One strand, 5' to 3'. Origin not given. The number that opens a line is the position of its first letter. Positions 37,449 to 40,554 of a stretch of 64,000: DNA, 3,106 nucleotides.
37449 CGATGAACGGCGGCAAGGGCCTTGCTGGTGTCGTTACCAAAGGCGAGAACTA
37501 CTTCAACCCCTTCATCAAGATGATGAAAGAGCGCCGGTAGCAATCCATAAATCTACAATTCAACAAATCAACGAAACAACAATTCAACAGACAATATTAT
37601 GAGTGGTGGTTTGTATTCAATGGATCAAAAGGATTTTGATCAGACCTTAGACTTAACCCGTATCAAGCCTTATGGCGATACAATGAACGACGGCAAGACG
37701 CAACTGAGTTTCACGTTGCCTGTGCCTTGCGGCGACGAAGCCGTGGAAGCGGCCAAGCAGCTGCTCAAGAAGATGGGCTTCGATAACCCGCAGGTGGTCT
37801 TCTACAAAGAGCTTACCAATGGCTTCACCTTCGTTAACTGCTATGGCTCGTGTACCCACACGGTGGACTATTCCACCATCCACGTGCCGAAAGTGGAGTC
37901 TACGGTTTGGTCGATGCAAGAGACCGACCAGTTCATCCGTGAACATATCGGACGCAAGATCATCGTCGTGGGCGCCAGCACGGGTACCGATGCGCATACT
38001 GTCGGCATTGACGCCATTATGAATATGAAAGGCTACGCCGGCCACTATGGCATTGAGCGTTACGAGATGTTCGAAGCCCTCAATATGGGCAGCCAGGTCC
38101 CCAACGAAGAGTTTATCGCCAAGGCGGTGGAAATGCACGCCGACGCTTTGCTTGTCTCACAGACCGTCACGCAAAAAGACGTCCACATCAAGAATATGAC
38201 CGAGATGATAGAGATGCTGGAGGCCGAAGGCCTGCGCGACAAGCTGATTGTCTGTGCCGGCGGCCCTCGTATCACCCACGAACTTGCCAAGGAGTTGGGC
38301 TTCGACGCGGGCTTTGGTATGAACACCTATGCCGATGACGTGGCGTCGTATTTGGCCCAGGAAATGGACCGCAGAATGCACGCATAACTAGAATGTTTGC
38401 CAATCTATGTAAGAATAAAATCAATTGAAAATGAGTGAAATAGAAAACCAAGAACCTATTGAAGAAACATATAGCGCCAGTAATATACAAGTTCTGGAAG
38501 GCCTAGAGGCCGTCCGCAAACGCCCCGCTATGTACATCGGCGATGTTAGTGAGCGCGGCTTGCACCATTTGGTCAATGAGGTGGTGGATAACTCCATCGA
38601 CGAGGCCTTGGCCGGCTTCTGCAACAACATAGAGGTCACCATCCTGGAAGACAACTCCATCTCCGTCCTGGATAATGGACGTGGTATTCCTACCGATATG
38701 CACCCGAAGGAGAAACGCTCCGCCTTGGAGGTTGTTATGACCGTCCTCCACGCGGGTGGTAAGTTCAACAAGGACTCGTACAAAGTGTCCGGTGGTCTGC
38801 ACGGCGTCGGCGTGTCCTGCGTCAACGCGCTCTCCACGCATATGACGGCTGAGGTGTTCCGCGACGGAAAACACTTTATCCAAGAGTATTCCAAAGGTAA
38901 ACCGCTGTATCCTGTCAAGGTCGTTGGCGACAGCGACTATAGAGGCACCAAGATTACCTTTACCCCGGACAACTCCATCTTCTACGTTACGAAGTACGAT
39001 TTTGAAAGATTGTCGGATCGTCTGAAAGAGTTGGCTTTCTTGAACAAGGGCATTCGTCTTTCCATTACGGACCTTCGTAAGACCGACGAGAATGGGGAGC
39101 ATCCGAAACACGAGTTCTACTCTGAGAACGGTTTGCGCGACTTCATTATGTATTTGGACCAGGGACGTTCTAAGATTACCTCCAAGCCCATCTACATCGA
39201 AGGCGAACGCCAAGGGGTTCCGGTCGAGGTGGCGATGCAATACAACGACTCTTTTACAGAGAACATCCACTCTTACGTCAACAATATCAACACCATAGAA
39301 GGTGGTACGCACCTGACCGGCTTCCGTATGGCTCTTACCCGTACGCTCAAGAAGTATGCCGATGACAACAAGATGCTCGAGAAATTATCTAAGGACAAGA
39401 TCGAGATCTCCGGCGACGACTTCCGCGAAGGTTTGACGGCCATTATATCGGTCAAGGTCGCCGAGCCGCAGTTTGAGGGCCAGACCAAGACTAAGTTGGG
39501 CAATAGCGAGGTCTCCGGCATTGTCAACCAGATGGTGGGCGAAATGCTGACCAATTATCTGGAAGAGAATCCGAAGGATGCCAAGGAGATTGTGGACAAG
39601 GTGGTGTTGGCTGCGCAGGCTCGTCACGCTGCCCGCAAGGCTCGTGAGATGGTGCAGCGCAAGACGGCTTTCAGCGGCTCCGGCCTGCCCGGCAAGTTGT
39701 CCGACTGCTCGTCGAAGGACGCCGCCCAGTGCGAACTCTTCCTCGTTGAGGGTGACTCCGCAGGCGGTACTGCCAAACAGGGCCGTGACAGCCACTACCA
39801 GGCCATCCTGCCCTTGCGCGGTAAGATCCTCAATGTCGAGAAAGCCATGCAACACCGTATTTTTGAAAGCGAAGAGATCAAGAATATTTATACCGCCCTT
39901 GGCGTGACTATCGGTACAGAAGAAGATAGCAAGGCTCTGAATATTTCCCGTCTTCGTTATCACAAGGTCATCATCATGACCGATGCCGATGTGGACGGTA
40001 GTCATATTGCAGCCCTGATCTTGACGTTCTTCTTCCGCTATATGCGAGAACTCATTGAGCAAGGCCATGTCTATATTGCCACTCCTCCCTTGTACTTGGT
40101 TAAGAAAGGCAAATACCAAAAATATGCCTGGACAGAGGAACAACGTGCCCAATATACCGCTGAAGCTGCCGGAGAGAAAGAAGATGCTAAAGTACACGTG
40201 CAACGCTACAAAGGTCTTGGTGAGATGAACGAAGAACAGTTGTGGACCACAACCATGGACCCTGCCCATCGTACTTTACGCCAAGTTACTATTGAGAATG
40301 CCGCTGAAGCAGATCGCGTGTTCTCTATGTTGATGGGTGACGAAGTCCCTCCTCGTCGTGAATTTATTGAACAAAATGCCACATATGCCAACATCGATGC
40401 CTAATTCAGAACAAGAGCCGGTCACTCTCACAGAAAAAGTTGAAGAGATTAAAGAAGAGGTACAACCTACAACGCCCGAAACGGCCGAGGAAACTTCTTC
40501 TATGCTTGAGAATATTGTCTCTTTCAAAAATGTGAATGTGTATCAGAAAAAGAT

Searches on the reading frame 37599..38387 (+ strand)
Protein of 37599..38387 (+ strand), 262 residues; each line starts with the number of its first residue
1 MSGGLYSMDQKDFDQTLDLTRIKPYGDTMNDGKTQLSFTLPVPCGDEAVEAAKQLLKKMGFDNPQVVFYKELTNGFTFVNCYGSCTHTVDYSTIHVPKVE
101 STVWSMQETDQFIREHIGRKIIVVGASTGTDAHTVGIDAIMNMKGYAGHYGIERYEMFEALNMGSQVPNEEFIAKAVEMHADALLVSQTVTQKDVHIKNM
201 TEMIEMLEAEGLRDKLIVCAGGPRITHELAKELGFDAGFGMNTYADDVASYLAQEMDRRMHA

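Call 69: search_protein_families(library=pfam, proteins=[window:37599-38387:+], max_evalue=0.001)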
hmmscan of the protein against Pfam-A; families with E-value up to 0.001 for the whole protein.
window:37599-38387:+ (262 aa): 2 families
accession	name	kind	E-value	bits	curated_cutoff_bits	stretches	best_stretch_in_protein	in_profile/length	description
PF16554.10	OAM_dimer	-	5.6e-35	120.1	25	1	22-98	2-78/78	Dimerisation domain of d-ornithine 4,5-aminomutase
PF02310.24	B12-binding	-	1.8e-12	47.6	32.1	1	123-243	3-114/121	B12 binding domain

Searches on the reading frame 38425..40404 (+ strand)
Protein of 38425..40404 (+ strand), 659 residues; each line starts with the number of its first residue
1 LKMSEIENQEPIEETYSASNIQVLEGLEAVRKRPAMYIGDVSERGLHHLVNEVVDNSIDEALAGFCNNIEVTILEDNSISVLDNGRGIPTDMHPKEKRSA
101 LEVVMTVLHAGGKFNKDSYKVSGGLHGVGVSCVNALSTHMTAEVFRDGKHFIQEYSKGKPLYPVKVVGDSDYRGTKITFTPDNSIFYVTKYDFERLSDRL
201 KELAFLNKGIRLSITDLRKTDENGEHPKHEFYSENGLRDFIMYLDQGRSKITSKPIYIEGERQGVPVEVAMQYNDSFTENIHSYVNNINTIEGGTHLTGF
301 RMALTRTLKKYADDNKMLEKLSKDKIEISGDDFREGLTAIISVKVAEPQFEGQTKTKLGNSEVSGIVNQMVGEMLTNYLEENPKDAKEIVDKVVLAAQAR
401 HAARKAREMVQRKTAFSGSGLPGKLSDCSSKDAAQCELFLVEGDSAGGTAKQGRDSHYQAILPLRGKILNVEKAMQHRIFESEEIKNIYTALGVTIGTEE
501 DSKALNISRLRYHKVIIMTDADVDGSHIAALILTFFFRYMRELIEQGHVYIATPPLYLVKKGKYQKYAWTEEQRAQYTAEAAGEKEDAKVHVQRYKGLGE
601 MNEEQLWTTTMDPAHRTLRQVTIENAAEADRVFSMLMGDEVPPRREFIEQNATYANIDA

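Call 69: search_protein_families(library=pfam, proteins=[window:38425-40404:+], max_evalue=0.001)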
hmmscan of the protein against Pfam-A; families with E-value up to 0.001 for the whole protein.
window:38425-40404:+ (659 aa): 5 families
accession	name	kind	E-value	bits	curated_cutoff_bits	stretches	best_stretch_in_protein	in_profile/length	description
PF00204.31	DNA_gyraseB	-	1.3e-61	207.5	27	1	236-408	1-172/173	DNA gyrase B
PF00986.26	DNA_gyraseB_C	-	4.4e-31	107.3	29.8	1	588-649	2-63/63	DNA gyrase B subunit, carboxyl terminus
PF01751.28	Toprim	-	2.2e-20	73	23.1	1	437-552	1-94/96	Toprim domain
PF02518.31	HATPase_c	-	1.3e-17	64.7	26.4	1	43-182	3-108/111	Histidine kinase-, DNA gyrase B-, and HSP90-like ATPase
PF13662.12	Toprim_4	-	0.00011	22.8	25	1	477-531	12-69/85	Toprim domain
